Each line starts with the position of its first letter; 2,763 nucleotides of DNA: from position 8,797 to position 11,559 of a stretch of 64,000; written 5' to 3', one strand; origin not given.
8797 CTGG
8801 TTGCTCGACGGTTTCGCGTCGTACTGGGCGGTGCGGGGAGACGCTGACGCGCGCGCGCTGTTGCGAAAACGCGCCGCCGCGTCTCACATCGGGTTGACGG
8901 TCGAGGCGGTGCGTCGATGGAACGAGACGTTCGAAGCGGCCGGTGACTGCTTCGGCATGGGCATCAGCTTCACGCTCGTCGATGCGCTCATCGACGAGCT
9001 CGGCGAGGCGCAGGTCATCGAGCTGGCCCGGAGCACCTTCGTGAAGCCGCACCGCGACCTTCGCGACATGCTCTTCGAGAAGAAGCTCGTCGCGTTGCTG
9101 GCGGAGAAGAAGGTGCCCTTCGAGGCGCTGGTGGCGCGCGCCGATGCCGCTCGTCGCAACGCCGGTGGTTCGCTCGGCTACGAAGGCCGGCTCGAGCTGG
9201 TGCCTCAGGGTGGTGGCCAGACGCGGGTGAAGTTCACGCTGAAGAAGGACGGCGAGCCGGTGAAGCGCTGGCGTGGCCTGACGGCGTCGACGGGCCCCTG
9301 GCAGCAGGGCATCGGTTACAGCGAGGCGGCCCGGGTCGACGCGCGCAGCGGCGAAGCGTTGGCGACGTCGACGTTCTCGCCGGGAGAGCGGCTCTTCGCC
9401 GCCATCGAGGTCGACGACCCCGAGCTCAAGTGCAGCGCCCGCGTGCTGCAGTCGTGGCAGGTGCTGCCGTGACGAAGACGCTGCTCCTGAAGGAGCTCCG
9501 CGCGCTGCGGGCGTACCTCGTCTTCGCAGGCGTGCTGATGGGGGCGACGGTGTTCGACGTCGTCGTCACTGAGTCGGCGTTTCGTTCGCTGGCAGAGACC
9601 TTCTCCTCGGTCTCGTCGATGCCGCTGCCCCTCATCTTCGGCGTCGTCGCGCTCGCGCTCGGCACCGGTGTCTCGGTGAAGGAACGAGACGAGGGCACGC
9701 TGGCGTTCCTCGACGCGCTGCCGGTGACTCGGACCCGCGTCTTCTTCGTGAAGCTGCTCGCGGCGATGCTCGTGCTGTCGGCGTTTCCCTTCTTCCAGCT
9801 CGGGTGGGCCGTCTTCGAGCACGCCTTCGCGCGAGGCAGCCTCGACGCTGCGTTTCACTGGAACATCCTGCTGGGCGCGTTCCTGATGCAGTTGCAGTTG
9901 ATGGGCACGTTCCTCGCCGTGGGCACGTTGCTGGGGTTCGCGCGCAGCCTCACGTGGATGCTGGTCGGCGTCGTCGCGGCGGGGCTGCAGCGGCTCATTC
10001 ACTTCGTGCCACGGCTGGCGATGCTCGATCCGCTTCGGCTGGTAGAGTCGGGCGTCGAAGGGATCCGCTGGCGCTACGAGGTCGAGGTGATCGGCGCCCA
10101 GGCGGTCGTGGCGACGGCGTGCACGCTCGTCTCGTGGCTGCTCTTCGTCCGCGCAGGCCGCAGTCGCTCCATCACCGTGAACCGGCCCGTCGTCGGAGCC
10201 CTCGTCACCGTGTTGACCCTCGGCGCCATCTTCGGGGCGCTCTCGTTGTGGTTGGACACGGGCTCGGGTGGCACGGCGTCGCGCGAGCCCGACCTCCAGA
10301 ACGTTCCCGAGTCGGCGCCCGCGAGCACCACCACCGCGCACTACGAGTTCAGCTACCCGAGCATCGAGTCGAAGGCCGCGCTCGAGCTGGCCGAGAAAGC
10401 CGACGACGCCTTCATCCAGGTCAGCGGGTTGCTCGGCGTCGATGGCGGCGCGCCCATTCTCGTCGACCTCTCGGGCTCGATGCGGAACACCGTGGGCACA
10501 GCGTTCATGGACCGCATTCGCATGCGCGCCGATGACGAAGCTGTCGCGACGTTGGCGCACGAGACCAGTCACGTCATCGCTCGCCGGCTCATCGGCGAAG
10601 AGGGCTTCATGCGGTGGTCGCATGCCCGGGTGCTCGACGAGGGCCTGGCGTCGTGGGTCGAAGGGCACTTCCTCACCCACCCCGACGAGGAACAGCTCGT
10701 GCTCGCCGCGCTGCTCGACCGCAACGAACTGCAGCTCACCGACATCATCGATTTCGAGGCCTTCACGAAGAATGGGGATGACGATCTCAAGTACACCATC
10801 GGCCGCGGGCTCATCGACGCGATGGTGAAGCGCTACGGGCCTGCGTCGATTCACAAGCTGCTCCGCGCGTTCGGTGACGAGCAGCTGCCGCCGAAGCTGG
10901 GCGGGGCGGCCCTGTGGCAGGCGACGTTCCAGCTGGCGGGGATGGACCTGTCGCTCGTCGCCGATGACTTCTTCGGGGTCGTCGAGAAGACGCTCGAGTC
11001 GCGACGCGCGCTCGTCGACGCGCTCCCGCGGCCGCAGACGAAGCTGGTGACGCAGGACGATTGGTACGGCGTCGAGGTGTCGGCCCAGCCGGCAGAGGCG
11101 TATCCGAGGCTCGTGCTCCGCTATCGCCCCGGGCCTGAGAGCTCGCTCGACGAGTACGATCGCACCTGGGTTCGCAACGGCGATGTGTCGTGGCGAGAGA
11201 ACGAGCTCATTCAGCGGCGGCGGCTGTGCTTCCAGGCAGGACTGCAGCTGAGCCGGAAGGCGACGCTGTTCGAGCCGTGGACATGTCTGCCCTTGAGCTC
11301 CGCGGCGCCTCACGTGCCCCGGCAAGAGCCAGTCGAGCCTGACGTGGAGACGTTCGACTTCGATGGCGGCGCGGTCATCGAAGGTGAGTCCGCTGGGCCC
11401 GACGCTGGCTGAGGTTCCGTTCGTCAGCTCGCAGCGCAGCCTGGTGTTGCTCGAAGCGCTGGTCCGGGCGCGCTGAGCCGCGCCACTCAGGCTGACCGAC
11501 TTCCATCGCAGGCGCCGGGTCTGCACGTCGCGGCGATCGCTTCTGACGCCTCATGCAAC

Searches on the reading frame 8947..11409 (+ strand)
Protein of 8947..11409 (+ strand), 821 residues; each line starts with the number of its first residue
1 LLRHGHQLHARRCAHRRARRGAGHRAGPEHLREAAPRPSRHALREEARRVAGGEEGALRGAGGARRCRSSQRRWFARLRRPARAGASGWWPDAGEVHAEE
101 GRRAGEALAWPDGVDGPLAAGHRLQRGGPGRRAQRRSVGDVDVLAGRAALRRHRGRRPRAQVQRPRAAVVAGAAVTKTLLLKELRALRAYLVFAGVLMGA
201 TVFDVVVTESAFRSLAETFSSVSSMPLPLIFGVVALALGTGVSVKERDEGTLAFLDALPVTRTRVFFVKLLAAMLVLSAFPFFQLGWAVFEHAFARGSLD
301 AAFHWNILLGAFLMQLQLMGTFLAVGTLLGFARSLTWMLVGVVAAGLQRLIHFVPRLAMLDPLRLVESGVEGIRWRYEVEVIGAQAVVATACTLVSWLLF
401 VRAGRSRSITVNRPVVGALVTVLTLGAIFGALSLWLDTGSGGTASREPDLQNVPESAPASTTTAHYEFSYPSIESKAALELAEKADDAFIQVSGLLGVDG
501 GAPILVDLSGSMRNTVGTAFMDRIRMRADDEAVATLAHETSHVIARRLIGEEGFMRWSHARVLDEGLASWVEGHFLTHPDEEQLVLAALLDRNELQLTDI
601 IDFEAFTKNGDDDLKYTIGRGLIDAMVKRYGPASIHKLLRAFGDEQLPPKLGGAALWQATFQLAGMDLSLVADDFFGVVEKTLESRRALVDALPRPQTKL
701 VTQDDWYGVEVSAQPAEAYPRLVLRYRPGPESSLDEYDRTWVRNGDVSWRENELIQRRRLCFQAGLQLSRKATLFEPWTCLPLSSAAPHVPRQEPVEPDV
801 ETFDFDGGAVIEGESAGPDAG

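Call 67: search_protein_families(library=pfam, proteins=[window:8947-11409:+], max_evalue=0.0001)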
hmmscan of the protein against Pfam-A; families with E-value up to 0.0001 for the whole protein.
window:8947-11409:+ (821 aa): 2 families
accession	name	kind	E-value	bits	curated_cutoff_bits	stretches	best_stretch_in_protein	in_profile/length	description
PF12730.13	ABC2_membrane_4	-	5.7e-06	26.9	27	1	202-328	32-153/179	ABC-2 family transporter protein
PF12679.13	ABC2_membrane_2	-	1.1e-05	25.3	27.2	1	221-330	72-175/283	ABC-2 family transporter protein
